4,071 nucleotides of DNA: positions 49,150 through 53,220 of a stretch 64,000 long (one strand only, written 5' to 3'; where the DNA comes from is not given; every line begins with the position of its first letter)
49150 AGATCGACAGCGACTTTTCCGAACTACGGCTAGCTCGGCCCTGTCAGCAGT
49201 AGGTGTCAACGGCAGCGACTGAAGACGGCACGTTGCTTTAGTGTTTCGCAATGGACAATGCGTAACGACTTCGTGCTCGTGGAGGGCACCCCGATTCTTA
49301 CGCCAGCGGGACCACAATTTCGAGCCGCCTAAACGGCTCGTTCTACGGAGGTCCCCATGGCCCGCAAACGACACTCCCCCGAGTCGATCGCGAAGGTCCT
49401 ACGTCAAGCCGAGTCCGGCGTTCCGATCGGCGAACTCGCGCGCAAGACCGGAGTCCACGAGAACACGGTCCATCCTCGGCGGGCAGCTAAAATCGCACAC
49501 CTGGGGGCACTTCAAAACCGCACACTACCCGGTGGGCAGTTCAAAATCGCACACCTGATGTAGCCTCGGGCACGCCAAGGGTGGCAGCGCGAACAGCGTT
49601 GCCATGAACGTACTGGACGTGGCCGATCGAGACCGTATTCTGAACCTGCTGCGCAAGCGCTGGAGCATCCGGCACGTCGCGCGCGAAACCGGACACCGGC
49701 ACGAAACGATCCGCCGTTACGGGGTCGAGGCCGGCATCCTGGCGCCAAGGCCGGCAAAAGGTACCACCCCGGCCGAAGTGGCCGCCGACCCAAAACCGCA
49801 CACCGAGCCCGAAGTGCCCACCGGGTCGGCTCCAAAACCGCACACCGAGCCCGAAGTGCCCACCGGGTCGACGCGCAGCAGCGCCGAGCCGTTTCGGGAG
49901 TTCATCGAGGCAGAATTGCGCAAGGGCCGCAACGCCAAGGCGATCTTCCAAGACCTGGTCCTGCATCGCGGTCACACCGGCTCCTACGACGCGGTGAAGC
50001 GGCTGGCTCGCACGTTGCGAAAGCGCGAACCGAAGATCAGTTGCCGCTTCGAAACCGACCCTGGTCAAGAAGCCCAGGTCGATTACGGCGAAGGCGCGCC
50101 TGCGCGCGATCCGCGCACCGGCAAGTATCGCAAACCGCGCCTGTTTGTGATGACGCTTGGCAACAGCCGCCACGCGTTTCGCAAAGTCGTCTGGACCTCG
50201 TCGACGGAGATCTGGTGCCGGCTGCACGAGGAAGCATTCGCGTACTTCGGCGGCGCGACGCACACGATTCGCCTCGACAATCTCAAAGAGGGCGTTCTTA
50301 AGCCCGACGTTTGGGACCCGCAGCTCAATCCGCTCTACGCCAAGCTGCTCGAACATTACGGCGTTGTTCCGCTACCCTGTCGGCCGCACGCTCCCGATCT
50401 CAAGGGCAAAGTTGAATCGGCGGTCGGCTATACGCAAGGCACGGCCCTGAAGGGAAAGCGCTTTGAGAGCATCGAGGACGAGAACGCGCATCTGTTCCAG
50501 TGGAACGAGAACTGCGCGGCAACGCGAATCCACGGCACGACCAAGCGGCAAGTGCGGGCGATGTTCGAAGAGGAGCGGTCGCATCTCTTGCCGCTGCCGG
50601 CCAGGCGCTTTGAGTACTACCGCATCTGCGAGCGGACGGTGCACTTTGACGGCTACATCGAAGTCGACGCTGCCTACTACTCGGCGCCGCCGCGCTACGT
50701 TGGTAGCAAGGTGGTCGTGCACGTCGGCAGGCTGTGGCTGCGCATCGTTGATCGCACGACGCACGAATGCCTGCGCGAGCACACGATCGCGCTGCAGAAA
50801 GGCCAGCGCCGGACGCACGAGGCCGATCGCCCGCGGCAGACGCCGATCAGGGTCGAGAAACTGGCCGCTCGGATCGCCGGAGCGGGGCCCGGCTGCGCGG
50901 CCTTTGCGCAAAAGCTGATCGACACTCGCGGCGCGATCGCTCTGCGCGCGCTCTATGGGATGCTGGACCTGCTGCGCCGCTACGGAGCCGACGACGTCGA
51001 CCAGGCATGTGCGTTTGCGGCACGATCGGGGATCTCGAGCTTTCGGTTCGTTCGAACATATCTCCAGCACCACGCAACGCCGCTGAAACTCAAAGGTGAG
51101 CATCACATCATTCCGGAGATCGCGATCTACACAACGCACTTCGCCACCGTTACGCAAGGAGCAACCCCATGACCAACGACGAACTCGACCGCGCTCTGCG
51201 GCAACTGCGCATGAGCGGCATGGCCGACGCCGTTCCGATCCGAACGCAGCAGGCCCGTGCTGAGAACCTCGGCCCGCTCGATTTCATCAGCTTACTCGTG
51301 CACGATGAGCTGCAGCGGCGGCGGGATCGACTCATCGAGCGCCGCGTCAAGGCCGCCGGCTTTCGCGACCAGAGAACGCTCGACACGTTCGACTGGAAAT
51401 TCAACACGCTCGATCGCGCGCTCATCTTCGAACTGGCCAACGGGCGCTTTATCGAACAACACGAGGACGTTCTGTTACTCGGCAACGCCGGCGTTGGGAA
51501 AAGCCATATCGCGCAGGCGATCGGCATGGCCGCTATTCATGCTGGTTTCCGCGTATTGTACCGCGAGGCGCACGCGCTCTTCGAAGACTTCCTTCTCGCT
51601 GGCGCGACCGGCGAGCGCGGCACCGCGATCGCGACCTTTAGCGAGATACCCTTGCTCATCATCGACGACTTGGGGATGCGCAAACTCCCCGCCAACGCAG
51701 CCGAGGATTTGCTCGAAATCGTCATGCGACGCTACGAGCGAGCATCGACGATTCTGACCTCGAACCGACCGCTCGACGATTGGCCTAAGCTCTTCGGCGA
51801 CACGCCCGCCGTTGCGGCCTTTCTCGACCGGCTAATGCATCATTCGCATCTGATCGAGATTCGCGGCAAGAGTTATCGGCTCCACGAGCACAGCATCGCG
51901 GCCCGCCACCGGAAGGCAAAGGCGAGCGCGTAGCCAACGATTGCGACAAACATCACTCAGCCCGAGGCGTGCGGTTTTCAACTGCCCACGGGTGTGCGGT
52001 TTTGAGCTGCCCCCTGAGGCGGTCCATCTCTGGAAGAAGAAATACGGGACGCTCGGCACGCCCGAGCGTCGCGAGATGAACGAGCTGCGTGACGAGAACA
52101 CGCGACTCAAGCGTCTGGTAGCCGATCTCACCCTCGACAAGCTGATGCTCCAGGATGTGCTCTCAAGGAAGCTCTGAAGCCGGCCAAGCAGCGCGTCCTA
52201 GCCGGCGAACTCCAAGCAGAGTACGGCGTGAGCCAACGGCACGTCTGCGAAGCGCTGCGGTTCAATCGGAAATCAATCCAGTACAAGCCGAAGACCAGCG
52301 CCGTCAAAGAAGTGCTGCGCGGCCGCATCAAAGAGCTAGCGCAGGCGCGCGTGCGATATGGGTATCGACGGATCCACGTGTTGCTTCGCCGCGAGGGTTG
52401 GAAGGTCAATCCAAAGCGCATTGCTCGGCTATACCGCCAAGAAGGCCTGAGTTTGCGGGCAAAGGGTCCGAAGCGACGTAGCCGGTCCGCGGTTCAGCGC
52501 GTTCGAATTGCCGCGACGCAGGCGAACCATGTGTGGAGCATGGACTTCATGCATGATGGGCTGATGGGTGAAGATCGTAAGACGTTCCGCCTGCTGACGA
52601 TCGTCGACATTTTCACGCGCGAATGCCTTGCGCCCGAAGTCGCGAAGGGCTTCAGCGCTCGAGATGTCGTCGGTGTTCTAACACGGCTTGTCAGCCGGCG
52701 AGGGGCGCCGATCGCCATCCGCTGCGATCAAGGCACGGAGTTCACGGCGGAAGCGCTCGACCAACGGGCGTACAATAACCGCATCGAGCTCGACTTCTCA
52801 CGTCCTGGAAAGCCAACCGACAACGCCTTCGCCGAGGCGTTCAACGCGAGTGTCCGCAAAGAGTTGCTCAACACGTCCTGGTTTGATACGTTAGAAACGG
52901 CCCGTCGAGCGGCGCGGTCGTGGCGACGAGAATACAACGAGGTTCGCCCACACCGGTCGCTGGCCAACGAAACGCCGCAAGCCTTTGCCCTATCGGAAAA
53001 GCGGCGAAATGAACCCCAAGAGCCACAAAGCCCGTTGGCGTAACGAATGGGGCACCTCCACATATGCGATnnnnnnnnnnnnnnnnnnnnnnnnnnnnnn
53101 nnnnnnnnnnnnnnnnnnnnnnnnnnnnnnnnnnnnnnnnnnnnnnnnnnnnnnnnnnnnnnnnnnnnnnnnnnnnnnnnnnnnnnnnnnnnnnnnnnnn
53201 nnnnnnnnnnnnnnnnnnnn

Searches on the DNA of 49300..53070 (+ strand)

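Call 94: search_dna_similar(query=window:49300-53070:+, collection=plasmids, mode=near, max_rows=8)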
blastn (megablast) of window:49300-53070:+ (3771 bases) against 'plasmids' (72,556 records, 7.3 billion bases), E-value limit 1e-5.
No match.
